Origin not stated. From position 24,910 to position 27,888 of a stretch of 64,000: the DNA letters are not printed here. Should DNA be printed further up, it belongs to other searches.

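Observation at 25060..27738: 892-aa prepilin fused to a Cys/Asp motif, two Ig-like domains and two LamG lectin-fold domains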

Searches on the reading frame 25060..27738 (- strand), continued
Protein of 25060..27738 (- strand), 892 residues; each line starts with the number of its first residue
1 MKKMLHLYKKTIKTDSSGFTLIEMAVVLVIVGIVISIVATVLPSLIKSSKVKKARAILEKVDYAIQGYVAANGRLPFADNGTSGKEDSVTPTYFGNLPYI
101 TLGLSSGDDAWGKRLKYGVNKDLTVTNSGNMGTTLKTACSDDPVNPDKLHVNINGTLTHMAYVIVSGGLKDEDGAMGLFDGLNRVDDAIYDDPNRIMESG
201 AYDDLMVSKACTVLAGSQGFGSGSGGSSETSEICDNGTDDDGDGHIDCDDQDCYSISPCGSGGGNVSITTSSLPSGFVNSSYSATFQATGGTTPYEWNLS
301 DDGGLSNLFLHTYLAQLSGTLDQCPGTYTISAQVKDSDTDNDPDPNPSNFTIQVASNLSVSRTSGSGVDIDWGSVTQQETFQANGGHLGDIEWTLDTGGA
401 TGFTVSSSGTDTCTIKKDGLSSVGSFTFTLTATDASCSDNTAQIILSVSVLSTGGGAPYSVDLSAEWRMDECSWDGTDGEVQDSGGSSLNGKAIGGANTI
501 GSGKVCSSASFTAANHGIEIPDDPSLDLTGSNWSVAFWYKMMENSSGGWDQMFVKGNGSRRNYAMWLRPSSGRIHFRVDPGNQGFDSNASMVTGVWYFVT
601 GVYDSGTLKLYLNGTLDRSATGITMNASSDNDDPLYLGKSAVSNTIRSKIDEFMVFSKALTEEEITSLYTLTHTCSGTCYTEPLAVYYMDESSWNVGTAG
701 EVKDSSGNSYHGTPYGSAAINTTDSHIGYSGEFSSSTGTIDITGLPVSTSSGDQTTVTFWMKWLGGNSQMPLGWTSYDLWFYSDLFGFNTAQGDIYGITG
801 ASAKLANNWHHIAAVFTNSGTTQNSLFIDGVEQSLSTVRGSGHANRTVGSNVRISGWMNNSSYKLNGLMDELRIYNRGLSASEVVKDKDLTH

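Call 31: search_protein_families(library=pfam, proteins=[P0093, P0094, P0110, P0112, P0117, P0031, P0049, P0064], max_evalue=0.01)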
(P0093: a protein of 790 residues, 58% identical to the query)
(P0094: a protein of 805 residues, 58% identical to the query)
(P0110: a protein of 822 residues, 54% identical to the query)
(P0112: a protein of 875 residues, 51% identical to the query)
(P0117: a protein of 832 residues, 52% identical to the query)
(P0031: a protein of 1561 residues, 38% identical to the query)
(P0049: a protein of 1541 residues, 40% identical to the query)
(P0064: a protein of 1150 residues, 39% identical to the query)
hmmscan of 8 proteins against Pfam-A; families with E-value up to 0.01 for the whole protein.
P0093 (790 aa): 4 families
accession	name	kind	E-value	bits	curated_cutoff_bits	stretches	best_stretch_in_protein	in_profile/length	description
PF07963.17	N_methyl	-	2.9e-07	30.2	21.2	1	22-44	4-26/27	Prokaryotic N-terminal methylation motif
PF22352.2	K319L-like_PKD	-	1e-06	29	27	1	385-467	1-84/84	K319L-like, PKD domain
PF19833.4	RecG_dom3_C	-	0.00022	21.6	26.8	0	627-643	32-48/87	ATP-dependent DNA helicase RecG, domain 3, C-terminal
PF08967.16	ENCP4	-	0.0085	16.7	31.4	0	754-773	18-37/81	Putative type 4B encapsulin shell protein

P0094 (805 aa): 4 families
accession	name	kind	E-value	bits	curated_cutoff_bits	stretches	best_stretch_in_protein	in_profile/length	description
PF11005.13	DUF2844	-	9.8e-05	22.7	22.4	0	679-693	46-60/130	Protein of unknown function (DUF2844)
PF19833.4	RecG_dom3_C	-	0.0001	22.7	26.8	0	594-610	32-48/87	ATP-dependent DNA helicase RecG, domain 3, C-terminal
PF05345.18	He_PIG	-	0.00022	22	24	1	256-344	6-96/96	Putative Ig domain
PF22352.2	K319L-like_PKD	-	0.00025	21.4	27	1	381-437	32-84/84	K319L-like, PKD domain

P0110 (822 aa): 4 families
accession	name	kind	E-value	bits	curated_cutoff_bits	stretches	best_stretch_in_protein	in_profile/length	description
PF07963.17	N_methyl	-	7.4e-06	25.8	21.2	1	11-32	5-26/27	Prokaryotic N-terminal methylation motif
PF22352.2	K319L-like_PKD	-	0.00097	19.5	27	0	392-443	30-77/84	K319L-like, PKD domain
PF11005.13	DUF2844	-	0.0028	18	22.4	0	534-549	44-59/130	Protein of unknown function (DUF2844)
PF11954.13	DUF3471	-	0.0099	16.7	29.3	0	522-572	38-89/103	Domain of unknown function (DUF3471)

P0112 (875 aa): 3 families
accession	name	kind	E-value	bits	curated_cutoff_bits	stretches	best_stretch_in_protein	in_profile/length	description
PF07963.17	N_methyl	-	5e-05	23.1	21.2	1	59-82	3-26/27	Prokaryotic N-terminal methylation motif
PF05345.18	He_PIG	-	0.00015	22.6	24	1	324-411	6-96/96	Putative Ig domain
PF22352.2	K319L-like_PKD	-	0.0018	18.6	27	0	441-500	25-80/84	K319L-like, PKD domain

P0117 (832 aa): 5 families
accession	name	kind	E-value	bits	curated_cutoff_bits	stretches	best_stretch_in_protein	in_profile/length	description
PF07963.17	N_methyl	-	2.5e-06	27.3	21.2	1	6-29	3-26/27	Prokaryotic N-terminal methylation motif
PF05345.18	He_PIG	-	6.4e-06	27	24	1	280-367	3-96/96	Putative Ig domain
PF22352.2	K319L-like_PKD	-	4.9e-05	23.7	27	0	402-458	30-82/84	K319L-like, PKD domain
PF09294.16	Interfer-bind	-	0.00025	21.7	21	0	552-601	44-89/104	Interferon-alpha/beta receptor, fibronectin type III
PF08408.16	DNA_pol_B_3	-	0.0042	17.7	25.5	0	745-788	38-81/128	DNA polymerase family B viral insert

P0031 (1561 aa): 11 families
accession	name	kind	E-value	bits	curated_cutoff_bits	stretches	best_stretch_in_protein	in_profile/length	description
PF13385.13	Laminin_G_3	-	6.2e-84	280.1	27.6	4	516-663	1-147/151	Concanavalin A-like lectin/glucanases superfamily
PF00354.24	Pentaxin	-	2.3e-18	67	25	1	1170-1338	11-171/194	Pentaxin family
PF02210.31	Laminin_G_2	-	3.8e-15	56.9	22.9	2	567-650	23-117/126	Laminin G domain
PF05345.18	He_PIG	-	4.5e-13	49.9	24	2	916-998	5-95/96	Putative Ig domain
PF07963.17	N_methyl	-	2e-06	27.5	21.2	1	6-28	4-26/27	Prokaryotic N-terminal methylation motif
PF00054.30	Laminin_G_1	-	3.6e-06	27.7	24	0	571-627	27-83/131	Laminin G domain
PF07495.19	Y_Y_Y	-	1.4e-05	25.3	26.6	0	321-350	35-64/65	Y_Y_Y domain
PF22352.2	K319L-like_PKD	-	0.00018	21.9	27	0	389-445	28-78/84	K319L-like, PKD domain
PF22925.3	TS_C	-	0.00028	21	27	0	1193-1327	76-201/202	Trans-sialidase, C-terminal domain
PF02973.23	Sialidase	-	0.0016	18.4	26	0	1520-1550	154-184/189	Sialidase, N-terminal domain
PF18911.6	PKD_4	-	0.0048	17.4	27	0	973-998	59-85/85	PKD domain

P0049 (1541 aa): 8 families
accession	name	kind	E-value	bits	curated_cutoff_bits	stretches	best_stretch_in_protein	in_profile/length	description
PF13385.13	Laminin_G_3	-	9.9e-97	321.6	27.6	4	1382-1530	2-150/151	Concanavalin A-like lectin/glucanases superfamily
PF05345.18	He_PIG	-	2.1e-09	38.1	24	1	931-1014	3-96/96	Putative Ig domain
PF07953.20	Toxin_R_bind_N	-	1.1e-07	32.2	23.8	0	1137-1318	2-191/191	Clostridium neurotoxin, N-terminal receptor binding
PF02210.31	Laminin_G_2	-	7e-07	30.2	22.9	1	581-654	22-97/126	Laminin G domain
PF02973.23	Sialidase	-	2.1e-06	27.8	26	0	1508-1531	159-182/189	Sialidase, N-terminal domain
PF07963.17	N_methyl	-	3.3e-06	26.9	21.2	1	10-32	4-26/27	Prokaryotic N-terminal methylation motif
PF22352.2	K319L-like_PKD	-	0.00019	21.8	27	1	410-466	31-84/84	K319L-like, PKD domain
PF00054.30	Laminin_G_1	-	0.00023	21.8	24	1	586-643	27-84/131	Laminin G domain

P0064 (1150 aa): 8 families
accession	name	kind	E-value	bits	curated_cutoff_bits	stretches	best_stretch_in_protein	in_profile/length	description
PF13385.13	Laminin_G_3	-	5.2e-35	121.3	27.6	2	578-723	15-150/151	Concanavalin A-like lectin/glucanases superfamily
PF02210.31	Laminin_G_2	-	4e-06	27.8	22.9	1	632-713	35-123/126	Laminin G domain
PF07963.17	N_methyl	-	1.1e-05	25.2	21.2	1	16-39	3-26/27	Prokaryotic N-terminal methylation motif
PF02973.23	Sialidase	-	5.8e-05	23.1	26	0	662-724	116-182/189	Sialidase, N-terminal domain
PF05345.18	He_PIG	-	0.00043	21.1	24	1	1000-1043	52-96/96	Putative Ig domain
PF07495.19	Y_Y_Y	-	0.00071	19.9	26.6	0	367-395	36-63/65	Y_Y_Y domain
PF00028.23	Cadherin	-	0.00084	20.1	28.8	0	348-396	41-92/93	Cadherin domain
PF14347.11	DUF4399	-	0.0095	16.7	28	0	349-396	41-90/91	Domain of unknown function (DUF4399)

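Call 36: predict_structure(alignment_id=A1)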
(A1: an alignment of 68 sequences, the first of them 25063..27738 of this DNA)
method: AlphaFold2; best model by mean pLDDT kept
length: 892 residues; sequences in the alignment: 68
mean_pLDDT: 83.6   pTM: 0.56
mean pLDDT of the five models: 83.6, 81.8, 81.8, 80.5, 79.8
residues with pLDDT >= 90: 402; 70-90: 357; 50-70: 100; < 50: 33
segments of 3 or more residues with pLDDT < 50: 1-19, 219-230
pLDDT, mean of each block of 10 residues (from residue 1): 36 42 69 65 65 82 84 87 84 91 86 90 80 77 83 85 88 77 87 66 82 63 32 68 61 61 68 90 84 80 89 86 93 78 71 94 91 87 93 92 86 85 90 93 96 70 87 90 82 90 87 93 82 93 88 77 86 86 87 92 94 96 71 87 90 92 88 75 93 94 94 95 91 89 94 93 89 92 93 91 89 94 92 91 90 89 89 94 91 68
secondary structure, 60 per line:
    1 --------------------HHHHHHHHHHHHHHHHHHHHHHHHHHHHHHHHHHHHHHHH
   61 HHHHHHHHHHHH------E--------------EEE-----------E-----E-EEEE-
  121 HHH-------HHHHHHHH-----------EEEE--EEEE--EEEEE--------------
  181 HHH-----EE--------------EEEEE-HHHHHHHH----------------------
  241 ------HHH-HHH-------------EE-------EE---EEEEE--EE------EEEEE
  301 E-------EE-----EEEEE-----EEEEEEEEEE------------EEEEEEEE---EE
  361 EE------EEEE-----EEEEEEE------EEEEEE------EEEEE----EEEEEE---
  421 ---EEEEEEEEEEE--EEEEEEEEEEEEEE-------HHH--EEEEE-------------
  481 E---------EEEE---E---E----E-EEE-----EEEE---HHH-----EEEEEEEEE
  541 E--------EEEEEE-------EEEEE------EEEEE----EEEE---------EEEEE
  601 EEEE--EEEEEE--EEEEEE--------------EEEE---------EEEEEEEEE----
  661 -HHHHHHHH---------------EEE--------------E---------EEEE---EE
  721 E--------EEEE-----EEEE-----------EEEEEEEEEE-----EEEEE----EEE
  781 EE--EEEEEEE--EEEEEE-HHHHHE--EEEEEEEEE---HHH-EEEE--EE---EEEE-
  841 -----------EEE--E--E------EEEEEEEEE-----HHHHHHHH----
elements in order (helices of 4 or more, strands of 3 or more residues): H21-72 E94-96 E116-119 H131-138 E150-153 E156-159 E162-166 E205-209 H211-218 E281-285 E296-301 E316-320 E326-335 E348-355 E359-362 E369-372 E378-384 E391-396 E403-407 E412-417 E424-434 E437-450 E463-467 E491-494 E509-511 E517-520 E532-541 E550-555 E563-567 E574-578 E583-586 E596-604 E607-612 E615-620 E635-638 E648-656 H662-669 E685-687 E712-715 E719-721 E730-733 E739-742 E754-763 E769-773 E778-782 E785-791 E794-799 H801-805 E809-817 E825-828 E836-839 E852-854 E867-875 H881-888

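Call 38: fold_search(model_id=the predicted structure, library=pdb)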
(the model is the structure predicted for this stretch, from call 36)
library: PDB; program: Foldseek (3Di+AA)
matches with E <= 10: 1911; with E <= 0.001: 540
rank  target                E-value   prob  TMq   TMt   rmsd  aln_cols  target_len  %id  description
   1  3n7m                  1.4e-12  1.00  0.19  0.38  15.2       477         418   12  Crystal structure of W1252A mutant of HCR D/C VPI 5995 (released 2010-09-08)
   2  6hox                  2.1e-12  1.00  0.21  0.42  13.9       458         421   14  Crystal structure of the binding domain of Paraclostridial Mosquitocidal Protein 1 (released 2019-07-10)
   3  2jd4_A                3.4e-12  1.00  0.14  0.30  14.5       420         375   14  Mouse laminin alpha1 chain, domains LG4-5 (released 2007-02-27)
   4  5ho0                  4.4e-12  1.00  0.18  0.20  19.4       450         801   16  Crystal structure of AbnA (closed conformation), a GH43 extracellular arabinanase from Geobacillus stearothermophilus (released 2017-02-01)
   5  3n7l                  6.7e-12  1.00  0.20  0.39  15.2       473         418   12  Crystal structure of botulinum neurotoxin serotype D/C VPI 5993 binding domain (released 2010-09-08)
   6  5hp6                  7.1e-12  1.00  0.19  0.21  18.0       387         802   18  Structure of AbnA, a GH43 extracellular arabinanase from Geobacillus stearothermophilus (a new conformational state) (released 2017-02-01)
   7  3rmy_D                7.1e-12  1.00  0.20  0.41  15.1       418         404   14  Crystal structure of HCR/D W1238A mutant (released 2011-06-01)
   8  4isq_A                7.5e-12  1.00  0.19  0.37  15.1       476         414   12  Binding domain of Botulinum neurotoxin DC in complex with human synaptotagmin I (released 2013-08-14)
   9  3rmx_B                1.1e-11  1.00  0.20  0.40  15.9       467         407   13  Crystal structure of HCR/D F1240A mutant (released 2011-06-01)
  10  2jd4_B                1.3e-11  1.00  0.14  0.30  15.1       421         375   14  Mouse laminin alpha1 chain, domains LG4-5 (released 2007-02-27)
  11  5hon_A                1.3e-11  1.00  0.18  0.71   5.4       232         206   18  Structure of Domain 4 of AbnA, a GH43 extracellular arabinanase from Geobacillus stearothermophilus, in complex with a (released 2017-02-01)
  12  3pme                  1.4e-11  1.00  0.20  0.40  15.4       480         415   14  Crystal structure of the receptor binding domain of botulinum neurotoxin C/D mosaic serotype (released 2010-12-15)
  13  4isr_C                1.4e-11  1.00  0.19  0.37  15.5       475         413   13  Binding domain of Botulinum neurotoxin DC in complex with rat synaptotagmin II (released 2013-08-14)
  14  5lr0_B                1.6e-11  1.00  0.19  0.38  15.3       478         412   13  Binding domain of Botulinum Neurotoxin DC in complex with SialylT (released 2017-08-30)
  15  5ik8_B                1.6e-11  1.00  0.15  0.31  14.8       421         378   12  Laminin A2LG45 I-form, G6/7 bound. (released 2016-08-10)
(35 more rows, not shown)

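Call 49: list_cluster_members(proteins=[window:25063-27738:-, window:37225-37896:-])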
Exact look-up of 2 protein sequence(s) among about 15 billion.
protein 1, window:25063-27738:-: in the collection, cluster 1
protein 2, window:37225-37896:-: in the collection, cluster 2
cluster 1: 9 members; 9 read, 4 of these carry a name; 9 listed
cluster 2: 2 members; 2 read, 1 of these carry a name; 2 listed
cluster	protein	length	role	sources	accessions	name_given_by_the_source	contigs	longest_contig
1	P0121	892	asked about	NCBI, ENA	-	-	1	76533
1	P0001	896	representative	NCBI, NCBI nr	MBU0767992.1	MAG: LamG domain-containing protein [Proteobacteria bacterium] | LamG domain-containing protein [Pseudomonadota bacterium]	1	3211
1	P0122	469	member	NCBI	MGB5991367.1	MAG: LamG domain-containing protein, partial [Desulfobacterales bacterium]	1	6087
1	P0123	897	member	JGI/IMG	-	prepilin-type N-terminal cleavage/methylation domain-containing protein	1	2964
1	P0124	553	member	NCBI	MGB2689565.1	MAG: prepilin-type N-terminal cleavage/methylation domain-containing protein, partial ...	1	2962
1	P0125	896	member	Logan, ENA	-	-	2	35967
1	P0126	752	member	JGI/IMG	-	-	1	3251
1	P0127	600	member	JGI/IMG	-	-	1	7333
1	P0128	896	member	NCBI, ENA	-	-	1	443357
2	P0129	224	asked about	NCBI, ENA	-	-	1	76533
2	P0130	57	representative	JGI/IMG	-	hypothetical protein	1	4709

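Call 54: search_solved_structures(query=A3, max_evalue=1)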
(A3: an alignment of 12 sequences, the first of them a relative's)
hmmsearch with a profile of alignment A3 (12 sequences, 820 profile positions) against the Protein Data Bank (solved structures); distinct sequences matched with E-value up to 1: 11.
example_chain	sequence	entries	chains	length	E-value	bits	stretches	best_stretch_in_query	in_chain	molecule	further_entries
9egp_A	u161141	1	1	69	0.00065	21.1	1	6-39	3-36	Geopilin domain 1 protein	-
7plp_A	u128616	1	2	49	0.00084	20.7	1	229-259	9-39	Teneurin-4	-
7tgg_A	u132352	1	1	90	0.0023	19.3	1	6-32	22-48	Geopilin domain 1 protein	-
5wda_A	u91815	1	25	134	0.017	16.4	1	14-75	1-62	General secretion pathway protein G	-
9laa_A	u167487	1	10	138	0.018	16.3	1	3-32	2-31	Type IV pilin protein PilA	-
1vee_A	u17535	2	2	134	0.064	14.5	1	734-815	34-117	proline-rich protein family | Putative protein At4g01050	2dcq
2hi2_A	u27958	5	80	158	0.094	13.9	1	14-77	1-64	Fimbrial protein | PilA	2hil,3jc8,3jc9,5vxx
9lab_B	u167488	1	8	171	0.11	13.7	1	10-30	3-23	MSHA major pilin subunit MshA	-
1ay2_A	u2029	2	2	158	0.12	13.7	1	14-76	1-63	TYPE 4 PILIN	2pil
6nz0_Z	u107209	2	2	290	0.12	13.6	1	323-449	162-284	Dyslexia-associated protein KIAA0319-like protein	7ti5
5lxk_A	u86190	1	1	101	0.82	10.8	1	280-340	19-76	Decoration protein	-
